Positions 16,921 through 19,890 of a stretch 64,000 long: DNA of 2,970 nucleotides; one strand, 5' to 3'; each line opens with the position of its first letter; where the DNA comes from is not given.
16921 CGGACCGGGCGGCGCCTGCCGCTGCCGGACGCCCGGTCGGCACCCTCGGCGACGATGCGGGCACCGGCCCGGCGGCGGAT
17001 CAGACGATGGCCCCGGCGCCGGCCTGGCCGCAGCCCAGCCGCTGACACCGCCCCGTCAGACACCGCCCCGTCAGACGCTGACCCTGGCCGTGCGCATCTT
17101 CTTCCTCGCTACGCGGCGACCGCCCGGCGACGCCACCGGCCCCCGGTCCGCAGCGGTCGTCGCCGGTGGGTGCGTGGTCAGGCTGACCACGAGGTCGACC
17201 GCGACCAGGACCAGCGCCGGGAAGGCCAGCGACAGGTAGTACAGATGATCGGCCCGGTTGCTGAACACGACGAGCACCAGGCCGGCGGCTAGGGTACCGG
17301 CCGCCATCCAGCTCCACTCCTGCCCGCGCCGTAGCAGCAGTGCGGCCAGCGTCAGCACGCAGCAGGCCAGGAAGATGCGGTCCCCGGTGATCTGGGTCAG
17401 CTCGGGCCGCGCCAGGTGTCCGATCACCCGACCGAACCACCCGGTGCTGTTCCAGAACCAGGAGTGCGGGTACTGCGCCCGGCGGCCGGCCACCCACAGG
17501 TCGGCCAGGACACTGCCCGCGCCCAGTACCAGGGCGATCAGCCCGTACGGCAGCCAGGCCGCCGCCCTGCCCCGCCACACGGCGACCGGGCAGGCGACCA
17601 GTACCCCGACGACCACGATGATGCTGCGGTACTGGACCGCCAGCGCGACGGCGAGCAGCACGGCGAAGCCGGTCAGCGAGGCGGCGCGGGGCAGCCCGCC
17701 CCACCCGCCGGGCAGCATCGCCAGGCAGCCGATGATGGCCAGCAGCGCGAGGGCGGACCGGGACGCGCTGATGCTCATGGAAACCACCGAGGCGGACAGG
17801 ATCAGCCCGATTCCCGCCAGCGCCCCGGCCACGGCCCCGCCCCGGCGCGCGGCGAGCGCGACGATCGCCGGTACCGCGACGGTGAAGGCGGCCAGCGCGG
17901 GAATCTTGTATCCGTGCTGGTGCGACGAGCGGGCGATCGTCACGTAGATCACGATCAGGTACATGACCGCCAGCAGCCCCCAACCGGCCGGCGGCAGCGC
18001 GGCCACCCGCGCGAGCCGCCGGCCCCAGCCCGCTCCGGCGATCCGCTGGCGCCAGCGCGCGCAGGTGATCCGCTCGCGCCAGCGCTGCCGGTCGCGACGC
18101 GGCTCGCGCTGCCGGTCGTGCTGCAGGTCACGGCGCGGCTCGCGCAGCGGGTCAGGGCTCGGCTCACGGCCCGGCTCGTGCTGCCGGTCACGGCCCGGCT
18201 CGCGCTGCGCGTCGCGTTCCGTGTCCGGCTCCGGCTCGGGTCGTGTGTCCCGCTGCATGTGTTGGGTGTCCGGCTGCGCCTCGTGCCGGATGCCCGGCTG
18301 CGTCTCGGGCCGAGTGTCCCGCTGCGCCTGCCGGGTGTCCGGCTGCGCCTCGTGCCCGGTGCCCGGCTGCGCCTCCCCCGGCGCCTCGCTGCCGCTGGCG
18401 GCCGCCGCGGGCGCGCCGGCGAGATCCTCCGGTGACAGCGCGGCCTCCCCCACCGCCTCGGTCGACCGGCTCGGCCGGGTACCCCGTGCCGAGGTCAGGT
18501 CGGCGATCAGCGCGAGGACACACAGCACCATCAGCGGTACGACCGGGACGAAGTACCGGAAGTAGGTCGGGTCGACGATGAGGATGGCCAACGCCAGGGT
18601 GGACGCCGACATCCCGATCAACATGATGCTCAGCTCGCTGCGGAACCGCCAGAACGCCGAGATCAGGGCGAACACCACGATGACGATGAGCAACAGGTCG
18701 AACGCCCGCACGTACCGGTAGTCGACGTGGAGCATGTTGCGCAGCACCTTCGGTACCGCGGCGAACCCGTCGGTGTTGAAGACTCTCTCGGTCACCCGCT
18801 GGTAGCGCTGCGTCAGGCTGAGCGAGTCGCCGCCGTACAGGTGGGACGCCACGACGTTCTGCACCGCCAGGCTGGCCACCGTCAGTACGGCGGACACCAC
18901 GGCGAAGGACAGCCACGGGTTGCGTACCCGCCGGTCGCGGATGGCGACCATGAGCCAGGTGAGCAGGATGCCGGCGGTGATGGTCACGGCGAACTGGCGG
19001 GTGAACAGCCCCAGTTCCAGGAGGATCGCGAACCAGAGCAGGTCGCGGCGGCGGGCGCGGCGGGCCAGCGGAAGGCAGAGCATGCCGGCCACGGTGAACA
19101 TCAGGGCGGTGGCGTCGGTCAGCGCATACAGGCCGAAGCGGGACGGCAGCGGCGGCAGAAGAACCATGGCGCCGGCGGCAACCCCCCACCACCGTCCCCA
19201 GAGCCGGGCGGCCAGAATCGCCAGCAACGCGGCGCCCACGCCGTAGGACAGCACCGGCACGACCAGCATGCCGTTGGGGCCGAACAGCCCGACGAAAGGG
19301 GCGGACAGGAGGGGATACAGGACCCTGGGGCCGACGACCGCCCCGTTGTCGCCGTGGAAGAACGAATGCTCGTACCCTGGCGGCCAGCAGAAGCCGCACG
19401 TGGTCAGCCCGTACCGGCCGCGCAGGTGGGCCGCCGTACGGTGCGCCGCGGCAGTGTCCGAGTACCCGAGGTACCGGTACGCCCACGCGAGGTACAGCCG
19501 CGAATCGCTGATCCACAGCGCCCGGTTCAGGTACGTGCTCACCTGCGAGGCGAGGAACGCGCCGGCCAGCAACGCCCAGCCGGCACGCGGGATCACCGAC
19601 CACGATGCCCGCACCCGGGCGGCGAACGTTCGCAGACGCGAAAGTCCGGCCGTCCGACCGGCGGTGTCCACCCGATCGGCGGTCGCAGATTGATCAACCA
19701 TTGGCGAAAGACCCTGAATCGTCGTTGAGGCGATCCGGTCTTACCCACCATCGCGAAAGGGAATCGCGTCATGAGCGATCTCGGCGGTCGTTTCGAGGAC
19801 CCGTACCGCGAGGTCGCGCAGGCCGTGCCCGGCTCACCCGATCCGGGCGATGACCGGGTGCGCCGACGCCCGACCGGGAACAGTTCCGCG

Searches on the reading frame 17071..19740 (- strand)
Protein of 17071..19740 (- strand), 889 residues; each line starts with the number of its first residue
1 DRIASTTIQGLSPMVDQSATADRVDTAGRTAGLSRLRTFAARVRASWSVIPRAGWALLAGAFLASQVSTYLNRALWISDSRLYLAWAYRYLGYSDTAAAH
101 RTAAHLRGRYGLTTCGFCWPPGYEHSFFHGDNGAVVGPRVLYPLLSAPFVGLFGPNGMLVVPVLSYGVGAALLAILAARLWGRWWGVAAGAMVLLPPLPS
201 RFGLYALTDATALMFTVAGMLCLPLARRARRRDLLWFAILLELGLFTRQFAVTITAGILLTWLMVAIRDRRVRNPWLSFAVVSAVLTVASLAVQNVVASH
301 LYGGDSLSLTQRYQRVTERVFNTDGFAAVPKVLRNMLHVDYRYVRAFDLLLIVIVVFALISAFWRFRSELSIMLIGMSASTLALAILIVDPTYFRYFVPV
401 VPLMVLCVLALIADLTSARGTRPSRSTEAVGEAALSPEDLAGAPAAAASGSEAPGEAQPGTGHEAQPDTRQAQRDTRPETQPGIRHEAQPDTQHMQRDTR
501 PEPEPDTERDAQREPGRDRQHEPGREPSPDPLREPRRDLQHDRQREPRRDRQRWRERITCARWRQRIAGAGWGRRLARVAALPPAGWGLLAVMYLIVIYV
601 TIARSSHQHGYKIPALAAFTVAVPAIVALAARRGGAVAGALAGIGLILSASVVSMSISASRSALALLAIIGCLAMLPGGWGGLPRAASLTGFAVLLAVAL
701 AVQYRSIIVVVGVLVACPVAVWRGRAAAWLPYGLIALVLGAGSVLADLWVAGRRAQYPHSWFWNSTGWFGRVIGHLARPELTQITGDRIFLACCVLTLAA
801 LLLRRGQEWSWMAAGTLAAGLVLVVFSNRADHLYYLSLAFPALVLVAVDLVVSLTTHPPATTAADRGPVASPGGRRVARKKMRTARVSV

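Call 33: search_protein_families(library=pfam, proteins=[window:17071-19740:-], max_evalue=0.001)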
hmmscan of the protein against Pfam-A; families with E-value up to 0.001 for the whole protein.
window:17071-19740:- (889 aa): 1 family
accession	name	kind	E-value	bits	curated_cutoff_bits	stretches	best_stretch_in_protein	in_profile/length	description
PF13231.12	PMT_2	-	0.00045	20.9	26.1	1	157-289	23-155/160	Dolichyl-phosphate-mannose-protein mannosyltransferase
